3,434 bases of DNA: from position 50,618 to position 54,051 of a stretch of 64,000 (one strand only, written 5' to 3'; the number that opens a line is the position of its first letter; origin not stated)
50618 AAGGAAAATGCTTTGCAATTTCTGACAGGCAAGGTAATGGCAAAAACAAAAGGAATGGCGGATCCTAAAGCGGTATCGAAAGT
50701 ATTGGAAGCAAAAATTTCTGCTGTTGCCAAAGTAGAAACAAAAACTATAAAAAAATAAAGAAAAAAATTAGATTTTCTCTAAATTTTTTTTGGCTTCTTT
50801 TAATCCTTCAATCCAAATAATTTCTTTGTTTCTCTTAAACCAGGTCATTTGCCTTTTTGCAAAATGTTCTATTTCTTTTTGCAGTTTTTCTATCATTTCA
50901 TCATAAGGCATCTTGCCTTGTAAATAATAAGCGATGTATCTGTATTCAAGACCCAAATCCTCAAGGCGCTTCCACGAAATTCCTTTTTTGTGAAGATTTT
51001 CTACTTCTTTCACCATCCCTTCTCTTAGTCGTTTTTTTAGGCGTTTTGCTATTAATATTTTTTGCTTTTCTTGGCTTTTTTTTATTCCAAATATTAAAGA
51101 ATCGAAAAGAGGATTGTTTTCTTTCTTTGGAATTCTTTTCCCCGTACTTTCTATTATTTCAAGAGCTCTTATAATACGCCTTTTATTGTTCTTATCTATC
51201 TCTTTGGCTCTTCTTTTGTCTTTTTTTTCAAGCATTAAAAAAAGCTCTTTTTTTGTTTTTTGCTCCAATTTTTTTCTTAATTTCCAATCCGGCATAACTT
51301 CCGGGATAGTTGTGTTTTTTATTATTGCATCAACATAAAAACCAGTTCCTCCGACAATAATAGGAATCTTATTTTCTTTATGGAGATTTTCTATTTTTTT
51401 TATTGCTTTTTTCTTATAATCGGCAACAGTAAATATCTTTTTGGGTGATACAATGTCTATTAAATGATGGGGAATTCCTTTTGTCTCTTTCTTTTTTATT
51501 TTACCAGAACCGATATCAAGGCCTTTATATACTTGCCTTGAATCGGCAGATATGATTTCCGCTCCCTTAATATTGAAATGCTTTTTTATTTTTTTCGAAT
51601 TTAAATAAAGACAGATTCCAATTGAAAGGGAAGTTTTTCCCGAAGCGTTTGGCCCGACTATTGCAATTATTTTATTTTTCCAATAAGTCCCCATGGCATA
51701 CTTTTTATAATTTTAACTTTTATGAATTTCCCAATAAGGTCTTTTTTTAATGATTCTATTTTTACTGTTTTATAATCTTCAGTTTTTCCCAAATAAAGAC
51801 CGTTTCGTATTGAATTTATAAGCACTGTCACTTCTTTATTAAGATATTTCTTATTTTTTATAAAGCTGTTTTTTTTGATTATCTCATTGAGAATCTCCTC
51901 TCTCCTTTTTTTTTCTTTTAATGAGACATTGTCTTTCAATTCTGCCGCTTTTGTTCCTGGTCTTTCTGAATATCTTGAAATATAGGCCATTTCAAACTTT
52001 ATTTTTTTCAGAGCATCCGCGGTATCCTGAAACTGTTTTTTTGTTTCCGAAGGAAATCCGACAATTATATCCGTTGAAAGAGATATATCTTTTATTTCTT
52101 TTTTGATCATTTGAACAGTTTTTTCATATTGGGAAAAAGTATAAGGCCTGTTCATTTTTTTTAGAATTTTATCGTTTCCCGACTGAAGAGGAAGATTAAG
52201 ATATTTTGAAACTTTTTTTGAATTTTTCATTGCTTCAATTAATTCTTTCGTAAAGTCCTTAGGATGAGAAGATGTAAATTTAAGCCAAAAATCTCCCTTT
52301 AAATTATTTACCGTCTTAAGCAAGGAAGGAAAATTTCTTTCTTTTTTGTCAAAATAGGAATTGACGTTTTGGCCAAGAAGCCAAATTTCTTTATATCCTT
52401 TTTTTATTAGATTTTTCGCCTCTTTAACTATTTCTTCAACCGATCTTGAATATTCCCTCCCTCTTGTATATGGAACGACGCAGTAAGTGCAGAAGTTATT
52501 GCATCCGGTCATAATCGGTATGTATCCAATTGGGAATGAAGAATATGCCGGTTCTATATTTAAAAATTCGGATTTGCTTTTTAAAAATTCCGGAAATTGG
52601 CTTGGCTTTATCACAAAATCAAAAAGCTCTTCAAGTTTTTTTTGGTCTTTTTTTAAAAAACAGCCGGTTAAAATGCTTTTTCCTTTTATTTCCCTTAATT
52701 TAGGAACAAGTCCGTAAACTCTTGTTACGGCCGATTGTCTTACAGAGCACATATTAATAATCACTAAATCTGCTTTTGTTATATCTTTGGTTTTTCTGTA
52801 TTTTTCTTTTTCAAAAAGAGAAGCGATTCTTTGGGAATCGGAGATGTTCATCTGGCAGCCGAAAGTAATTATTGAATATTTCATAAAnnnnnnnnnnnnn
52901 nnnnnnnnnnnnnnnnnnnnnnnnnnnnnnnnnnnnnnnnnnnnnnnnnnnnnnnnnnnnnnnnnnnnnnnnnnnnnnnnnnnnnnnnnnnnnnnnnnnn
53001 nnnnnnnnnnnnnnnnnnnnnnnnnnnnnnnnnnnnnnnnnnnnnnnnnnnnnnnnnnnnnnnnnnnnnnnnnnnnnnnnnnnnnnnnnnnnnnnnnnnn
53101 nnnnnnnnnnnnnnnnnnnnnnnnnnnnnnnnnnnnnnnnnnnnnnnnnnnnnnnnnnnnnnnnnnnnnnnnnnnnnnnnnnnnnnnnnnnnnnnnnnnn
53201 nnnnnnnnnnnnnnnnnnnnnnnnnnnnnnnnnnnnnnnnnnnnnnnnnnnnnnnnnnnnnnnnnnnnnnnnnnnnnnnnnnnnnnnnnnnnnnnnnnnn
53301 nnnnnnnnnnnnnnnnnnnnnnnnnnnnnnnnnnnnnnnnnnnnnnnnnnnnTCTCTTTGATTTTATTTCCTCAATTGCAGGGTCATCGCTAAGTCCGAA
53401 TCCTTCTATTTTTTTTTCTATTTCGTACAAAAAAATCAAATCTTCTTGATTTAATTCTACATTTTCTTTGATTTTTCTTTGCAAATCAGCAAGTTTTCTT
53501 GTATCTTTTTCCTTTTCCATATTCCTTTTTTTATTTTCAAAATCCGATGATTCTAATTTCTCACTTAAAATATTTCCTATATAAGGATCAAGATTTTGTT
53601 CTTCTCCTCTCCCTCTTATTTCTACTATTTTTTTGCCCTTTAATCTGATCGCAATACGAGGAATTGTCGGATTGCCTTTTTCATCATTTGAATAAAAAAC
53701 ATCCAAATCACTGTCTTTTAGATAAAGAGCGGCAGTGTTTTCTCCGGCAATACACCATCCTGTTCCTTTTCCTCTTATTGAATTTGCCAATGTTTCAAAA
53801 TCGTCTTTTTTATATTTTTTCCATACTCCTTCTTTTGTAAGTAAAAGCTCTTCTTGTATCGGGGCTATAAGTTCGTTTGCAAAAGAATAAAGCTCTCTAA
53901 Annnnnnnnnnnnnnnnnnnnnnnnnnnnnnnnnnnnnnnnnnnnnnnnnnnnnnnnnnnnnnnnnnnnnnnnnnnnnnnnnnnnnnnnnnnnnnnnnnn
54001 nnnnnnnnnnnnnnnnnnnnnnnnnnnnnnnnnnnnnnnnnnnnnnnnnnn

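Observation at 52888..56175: Two large uncharacterised genes packed between thrS and miaB in a dnaE-thrS-X-Y-miaB-miaA operon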

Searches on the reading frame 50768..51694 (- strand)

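Call 3: search_protein_families(library=pfam, proteins=[window:50768-51694:-], max_evalue=1)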
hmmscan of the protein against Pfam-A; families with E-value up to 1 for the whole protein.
window:50768-51694:- (308 aa): 9 families
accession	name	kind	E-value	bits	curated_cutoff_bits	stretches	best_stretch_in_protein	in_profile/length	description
PF01715.23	IPPT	-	6.5e-69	232.7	23.6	1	54-288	1-242/243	IPP transferase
PF01745.22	IPT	-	2.6e-06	27.4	20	1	8-154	2-133/233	Isopentenyl transferase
PF19993.5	DO-GTPase2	-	0.0019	18.4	27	1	9-38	2-31/226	Double-GTPase 2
PF02463.25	SMC_N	-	0.0037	17.2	40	1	5-50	22-67/220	RecF/RecN/SMC N terminal domain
PF20720.3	nSTAND3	-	0.035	14.2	27.2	1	5-48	15-60/155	Novel STAND NTPase 3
PF19778.5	RE_endonuc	-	0.036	14.3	23.4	1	130-181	44-94/108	Endonuclease domain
PF04452.19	Methyltrans_RNA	-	0.041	13.9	23.9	1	127-172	70-116/165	RNA methyltransferase domain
PF00005.33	ABC_tran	-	0.054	14.5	25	1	5-29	9-33/137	ABC transporter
PF13304.12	AAA_21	-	0.17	12.3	27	1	9-23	1-15/304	AAA domain, putative AbiEii toxin, Type IV TA system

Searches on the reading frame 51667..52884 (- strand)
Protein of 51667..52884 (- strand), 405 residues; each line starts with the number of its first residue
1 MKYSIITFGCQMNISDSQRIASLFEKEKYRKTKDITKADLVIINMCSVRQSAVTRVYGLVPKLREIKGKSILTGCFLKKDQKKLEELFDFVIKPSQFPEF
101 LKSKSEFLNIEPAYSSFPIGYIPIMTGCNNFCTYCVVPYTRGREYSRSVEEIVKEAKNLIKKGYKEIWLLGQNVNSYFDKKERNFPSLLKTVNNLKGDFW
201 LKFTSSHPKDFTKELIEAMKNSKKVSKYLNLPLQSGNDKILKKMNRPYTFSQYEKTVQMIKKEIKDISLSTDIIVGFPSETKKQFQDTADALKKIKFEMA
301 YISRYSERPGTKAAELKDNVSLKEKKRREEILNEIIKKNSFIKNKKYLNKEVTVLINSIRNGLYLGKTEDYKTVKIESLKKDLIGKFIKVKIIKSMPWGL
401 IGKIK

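Call 3: search_protein_families(library=pfam, proteins=[window:51667-52884:-], max_evalue=1)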
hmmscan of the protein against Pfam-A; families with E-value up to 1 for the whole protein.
window:51667-52884:- (405 aa): 6 families
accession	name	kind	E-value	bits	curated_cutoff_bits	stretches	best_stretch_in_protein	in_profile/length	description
PF04055.27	Radical_SAM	-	6.3e-32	111.5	29.5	1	122-291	1-165/166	Radical SAM superfamily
PF00919.26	UPF0004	-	1.5e-20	73.5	27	1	2-88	1-90/98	Uncharacterized protein family UPF0004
PF01938.26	TRAM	-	1.3e-07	31.8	21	1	346-404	2-60/61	TRAM domain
PF00657.28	Lipase_GDSL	-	0.0089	16.6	23.6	1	92-179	59-134/208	GDSL-like Lipase/Acylhydrolase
PF18736.6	pEK499_p136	-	0.02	15.1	26.6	1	323-363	55-94/152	HEPN pEK499 p136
PF13353.11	Fer4_12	-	0.16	12.7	22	1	125-214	12-100/137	4Fe-4S single cluster domain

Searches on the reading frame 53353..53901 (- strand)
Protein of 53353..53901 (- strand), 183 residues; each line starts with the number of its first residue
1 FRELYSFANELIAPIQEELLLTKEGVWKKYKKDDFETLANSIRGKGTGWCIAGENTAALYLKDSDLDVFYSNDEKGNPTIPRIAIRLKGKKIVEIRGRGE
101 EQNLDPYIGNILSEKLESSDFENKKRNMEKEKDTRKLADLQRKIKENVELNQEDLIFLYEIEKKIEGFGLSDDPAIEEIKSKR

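Call 76: search_dna_similar(query=window:53353-53901:-, collection=phages, mode=protein, max_evalue=1, max_rows=30)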
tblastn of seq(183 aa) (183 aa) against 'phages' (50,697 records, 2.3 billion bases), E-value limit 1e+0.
No match.
